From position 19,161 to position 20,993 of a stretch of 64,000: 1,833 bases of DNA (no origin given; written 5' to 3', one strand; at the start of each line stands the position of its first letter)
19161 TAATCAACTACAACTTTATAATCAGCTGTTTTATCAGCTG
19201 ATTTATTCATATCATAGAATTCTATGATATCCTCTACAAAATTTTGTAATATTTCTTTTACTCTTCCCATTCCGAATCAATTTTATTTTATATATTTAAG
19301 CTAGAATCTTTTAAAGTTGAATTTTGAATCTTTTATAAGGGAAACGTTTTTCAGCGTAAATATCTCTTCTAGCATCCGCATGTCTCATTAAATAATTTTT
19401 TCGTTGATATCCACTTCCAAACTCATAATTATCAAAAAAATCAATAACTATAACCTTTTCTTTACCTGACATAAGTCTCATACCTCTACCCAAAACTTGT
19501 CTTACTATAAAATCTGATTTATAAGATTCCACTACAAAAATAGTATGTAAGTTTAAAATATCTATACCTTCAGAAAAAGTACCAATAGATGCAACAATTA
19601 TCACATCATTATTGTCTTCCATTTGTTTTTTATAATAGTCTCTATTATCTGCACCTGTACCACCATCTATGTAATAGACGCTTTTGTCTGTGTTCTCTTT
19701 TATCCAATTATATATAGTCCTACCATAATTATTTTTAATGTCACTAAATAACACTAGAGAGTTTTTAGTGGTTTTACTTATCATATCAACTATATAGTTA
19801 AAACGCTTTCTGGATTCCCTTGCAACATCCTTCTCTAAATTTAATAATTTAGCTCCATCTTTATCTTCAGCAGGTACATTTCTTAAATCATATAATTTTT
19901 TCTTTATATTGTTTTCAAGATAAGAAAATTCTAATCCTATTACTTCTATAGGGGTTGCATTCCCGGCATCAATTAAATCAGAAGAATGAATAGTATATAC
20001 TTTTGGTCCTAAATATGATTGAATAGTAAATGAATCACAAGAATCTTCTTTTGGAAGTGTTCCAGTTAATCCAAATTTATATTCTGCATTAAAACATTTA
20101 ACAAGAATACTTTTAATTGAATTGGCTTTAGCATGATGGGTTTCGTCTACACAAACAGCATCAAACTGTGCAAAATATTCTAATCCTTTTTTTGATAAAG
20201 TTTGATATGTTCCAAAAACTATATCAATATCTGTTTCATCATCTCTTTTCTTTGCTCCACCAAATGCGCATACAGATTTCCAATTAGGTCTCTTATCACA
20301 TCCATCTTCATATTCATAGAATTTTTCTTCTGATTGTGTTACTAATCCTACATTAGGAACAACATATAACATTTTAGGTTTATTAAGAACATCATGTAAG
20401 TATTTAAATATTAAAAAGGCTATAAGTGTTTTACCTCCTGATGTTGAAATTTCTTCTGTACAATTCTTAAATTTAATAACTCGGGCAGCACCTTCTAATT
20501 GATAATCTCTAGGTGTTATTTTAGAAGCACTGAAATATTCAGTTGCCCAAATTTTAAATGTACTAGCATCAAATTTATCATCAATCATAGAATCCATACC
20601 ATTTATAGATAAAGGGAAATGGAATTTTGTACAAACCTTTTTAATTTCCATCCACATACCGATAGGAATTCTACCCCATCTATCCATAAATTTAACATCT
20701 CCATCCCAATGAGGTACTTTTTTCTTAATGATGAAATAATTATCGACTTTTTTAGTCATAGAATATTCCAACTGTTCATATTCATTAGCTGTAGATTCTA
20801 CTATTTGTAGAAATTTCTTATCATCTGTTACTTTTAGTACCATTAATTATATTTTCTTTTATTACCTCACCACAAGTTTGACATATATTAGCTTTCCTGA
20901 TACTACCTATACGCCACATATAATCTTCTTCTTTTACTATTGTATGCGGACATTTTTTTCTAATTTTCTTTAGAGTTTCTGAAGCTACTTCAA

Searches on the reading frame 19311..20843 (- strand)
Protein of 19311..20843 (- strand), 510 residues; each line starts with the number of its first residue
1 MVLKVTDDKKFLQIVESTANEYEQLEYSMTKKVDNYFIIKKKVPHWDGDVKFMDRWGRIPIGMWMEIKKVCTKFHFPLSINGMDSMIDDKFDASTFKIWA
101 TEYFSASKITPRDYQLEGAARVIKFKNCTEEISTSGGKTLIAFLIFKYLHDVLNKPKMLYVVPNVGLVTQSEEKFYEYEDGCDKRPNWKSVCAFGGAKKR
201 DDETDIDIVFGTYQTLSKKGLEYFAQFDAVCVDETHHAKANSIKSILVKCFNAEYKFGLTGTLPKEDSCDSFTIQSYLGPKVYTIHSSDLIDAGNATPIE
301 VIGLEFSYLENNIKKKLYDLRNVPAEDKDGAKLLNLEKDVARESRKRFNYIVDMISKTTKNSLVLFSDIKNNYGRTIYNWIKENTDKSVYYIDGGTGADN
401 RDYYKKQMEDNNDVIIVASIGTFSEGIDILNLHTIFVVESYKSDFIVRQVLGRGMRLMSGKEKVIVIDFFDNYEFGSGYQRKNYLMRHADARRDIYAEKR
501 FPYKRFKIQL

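Call 67: search_protein_families(library=pfam, proteins=[window:19311-20843:-], max_evalue=0.001)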
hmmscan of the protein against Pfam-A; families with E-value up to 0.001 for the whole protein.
window:19311-20843:- (510 aa): 5 families
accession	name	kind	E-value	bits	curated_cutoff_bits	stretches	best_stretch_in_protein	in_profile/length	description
PF04851.21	ResIII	-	8.2e-22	78.3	22.5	1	108-264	1-163/164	Type III restriction enzyme, res subunit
PF00270.35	DEAD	-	1.4e-10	41.6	26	1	114-253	3-144/167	DEAD/DEAH box helicase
PF00271.37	Helicase_C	-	2.8e-06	28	23.5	1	347-456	2-108/110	Helicase conserved C-terminal domain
PF18766.7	SWI2_SNF2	-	1.6e-05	25.1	26.7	1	136-262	29-154/221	SWI2/SNF2 ATPase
PF21241.2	UvsW_N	-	0.0005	20.9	25.3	0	37-80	37-80/81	DNA helicase UvsW, N-terminal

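Call 68: search_protein_families(library=phrogs, proteins=[window:19311-20843:-], max_evalue=0.0001)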
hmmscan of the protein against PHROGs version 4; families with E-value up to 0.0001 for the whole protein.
window:19311-20843:- (510 aa): 5 families
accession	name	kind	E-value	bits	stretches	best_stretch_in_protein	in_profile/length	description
phrog_16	-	DNA, RNA and nucleotide metabolism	3.3e-62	212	1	38-507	235-623/986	DNA helicase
phrog_9690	-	DNA, RNA and nucleotide metabolism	6.6e-55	187.3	1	202-510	16-306/306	DNA helicase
phrog_16259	-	DNA, RNA and nucleotide metabolism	4.8e-27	96.1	1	4-267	5-265/330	DNA helicase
phrog_62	-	DNA, RNA and nucleotide metabolism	9.5e-12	44.2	1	105-262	691-848/1881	DNA helicase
phrog_17901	-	DNA, RNA and nucleotide metabolism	5.4e-11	43.9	1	408-509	6-104/109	DNA helicase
